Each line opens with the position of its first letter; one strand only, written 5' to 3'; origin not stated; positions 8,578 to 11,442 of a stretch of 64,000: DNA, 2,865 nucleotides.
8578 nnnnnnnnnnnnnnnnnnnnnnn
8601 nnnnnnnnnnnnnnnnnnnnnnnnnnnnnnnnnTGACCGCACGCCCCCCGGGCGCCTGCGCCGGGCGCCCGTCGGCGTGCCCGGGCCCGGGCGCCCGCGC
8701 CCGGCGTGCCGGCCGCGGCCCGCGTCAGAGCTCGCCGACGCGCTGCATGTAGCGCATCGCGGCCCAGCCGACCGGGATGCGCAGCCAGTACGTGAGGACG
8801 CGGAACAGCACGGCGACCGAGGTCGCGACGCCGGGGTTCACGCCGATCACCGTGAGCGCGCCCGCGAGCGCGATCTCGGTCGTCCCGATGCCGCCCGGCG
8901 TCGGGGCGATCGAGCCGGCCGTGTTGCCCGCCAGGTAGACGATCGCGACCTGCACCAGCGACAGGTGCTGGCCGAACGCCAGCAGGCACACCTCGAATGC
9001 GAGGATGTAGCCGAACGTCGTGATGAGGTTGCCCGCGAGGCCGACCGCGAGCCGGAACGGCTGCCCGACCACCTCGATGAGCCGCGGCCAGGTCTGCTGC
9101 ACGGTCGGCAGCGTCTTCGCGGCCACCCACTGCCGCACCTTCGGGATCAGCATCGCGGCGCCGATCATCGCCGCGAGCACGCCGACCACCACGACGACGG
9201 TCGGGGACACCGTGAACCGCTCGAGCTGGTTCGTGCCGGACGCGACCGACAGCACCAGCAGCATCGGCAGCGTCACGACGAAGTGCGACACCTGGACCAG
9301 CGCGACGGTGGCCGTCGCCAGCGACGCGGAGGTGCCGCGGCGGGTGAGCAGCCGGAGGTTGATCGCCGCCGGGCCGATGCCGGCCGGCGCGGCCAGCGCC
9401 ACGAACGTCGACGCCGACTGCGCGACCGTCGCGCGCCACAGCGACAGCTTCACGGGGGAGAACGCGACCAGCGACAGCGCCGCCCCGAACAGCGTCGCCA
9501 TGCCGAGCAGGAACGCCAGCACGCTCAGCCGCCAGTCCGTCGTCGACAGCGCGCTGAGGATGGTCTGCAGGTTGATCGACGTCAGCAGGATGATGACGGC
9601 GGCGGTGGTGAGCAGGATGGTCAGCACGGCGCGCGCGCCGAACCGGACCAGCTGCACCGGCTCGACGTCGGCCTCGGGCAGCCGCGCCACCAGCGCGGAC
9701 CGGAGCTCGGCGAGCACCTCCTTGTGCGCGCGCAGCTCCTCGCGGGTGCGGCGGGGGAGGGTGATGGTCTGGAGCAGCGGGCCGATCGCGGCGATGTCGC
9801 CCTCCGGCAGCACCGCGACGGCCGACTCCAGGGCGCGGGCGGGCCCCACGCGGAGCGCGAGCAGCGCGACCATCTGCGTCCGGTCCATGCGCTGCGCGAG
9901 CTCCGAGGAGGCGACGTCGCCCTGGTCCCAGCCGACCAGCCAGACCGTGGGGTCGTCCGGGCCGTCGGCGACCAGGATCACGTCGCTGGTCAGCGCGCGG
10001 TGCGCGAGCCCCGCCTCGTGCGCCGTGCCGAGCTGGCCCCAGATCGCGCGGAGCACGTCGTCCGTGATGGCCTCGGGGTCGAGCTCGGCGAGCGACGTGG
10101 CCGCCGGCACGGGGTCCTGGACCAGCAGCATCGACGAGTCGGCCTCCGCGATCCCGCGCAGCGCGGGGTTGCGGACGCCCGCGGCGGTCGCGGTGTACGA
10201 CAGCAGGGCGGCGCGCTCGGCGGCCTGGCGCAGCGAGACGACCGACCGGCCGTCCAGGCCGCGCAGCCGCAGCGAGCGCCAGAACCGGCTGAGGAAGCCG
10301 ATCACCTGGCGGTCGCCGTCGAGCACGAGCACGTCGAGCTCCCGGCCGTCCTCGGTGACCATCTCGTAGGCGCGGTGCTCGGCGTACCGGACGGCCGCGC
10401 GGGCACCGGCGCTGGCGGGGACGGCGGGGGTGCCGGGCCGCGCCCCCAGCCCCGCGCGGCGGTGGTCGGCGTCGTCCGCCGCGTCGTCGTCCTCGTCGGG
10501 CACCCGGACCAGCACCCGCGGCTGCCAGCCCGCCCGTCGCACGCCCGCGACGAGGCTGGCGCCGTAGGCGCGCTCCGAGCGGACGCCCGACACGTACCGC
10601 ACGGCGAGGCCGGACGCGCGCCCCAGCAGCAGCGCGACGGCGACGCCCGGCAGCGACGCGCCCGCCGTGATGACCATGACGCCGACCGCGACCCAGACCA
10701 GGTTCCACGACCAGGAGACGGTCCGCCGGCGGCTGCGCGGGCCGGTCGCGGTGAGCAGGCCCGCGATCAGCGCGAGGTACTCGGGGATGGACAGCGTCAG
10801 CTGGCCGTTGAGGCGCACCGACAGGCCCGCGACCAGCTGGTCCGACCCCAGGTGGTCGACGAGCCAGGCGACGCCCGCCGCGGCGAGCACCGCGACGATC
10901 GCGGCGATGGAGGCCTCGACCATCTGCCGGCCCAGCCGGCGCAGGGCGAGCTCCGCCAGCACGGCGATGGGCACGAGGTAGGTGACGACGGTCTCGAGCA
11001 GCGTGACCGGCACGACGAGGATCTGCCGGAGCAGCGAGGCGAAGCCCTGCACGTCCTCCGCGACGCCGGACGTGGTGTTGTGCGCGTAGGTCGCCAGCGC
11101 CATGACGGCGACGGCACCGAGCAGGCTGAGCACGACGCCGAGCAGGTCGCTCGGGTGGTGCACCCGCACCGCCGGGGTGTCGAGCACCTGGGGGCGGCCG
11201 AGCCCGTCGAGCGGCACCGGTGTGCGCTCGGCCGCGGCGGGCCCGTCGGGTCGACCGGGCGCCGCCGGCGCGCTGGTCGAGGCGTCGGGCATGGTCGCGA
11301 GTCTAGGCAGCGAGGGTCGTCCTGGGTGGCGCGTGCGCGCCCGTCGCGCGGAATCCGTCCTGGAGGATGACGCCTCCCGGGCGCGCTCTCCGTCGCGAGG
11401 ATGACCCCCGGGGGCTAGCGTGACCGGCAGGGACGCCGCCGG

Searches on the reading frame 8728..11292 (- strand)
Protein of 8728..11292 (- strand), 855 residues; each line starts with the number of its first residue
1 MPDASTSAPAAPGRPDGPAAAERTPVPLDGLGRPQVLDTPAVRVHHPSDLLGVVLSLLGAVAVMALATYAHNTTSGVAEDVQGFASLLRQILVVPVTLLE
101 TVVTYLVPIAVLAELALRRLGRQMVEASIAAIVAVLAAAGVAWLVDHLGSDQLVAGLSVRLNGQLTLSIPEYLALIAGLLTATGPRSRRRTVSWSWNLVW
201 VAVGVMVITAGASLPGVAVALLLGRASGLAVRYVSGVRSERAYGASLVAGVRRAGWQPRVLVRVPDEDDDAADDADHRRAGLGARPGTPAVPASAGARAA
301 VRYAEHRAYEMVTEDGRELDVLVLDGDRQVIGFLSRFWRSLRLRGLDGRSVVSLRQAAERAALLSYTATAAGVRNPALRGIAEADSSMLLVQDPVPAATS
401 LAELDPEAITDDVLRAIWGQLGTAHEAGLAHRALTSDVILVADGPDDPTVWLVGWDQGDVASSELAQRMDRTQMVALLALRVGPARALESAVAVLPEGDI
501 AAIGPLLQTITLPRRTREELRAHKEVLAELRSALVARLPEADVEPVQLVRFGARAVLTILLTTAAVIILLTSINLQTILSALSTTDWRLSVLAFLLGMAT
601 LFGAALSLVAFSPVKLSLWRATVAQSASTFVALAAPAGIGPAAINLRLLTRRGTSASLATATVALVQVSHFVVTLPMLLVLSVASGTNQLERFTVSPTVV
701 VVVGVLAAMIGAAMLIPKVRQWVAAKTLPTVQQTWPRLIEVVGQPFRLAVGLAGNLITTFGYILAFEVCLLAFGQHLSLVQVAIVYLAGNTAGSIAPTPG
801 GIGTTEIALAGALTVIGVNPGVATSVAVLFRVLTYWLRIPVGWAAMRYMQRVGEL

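Call 7: search_protein_families(library=pfam, proteins=[window:8728-11292:-], max_evalue=0.1)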
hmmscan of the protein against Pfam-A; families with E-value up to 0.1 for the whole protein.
window:8728-11292:- (855 aa): 1 family
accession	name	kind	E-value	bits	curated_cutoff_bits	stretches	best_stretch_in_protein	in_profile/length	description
PF03706.18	LPG_synthase_TM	-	5.6e-27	95.4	33.4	1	557-842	3-302/302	Lysylphosphatidylglycerol synthase TM region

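Call 8: search_protein_families(library=ncbifam, proteins=[window:8728-11292:-], max_evalue=0.1)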
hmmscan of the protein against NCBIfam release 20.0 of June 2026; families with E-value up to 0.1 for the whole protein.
window:8728-11292:- (855 aa): 6 families
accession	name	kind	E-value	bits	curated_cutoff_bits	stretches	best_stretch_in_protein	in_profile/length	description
TIGR00374.1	TIGR00374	subfamily_domain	7.1e-21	74.9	43.2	1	560-851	2-315/323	flippase-like domain-containing protein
NF033480.1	bifunc_MprF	equivalog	1.2e-11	43.6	600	1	557-844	11-290/841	bifunctional lysylphosphatidylglycerol flippase/synthetase MprF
NF053789.1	GlcN_PG_flip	equivalog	0.00046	19.6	320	1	560-842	12-310/327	glucosaminyl phosphatidylglycerol flippase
TIGR03724.2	arch_bud32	equivalog_domain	0.0058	16.1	125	1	340-454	25-127/193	KEOPS complex kinase/ATPase Bud32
NF002475.0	PRK01723.1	equivalog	0.0062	15.6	142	1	393-464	127-196/241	3-deoxy-D-manno-octulosonic acid kinase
NF047741.1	antiphage_MADS6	equivalog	0.051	12.1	460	1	389-464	274-352/612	methylation-associated defense system protein kinase MAD6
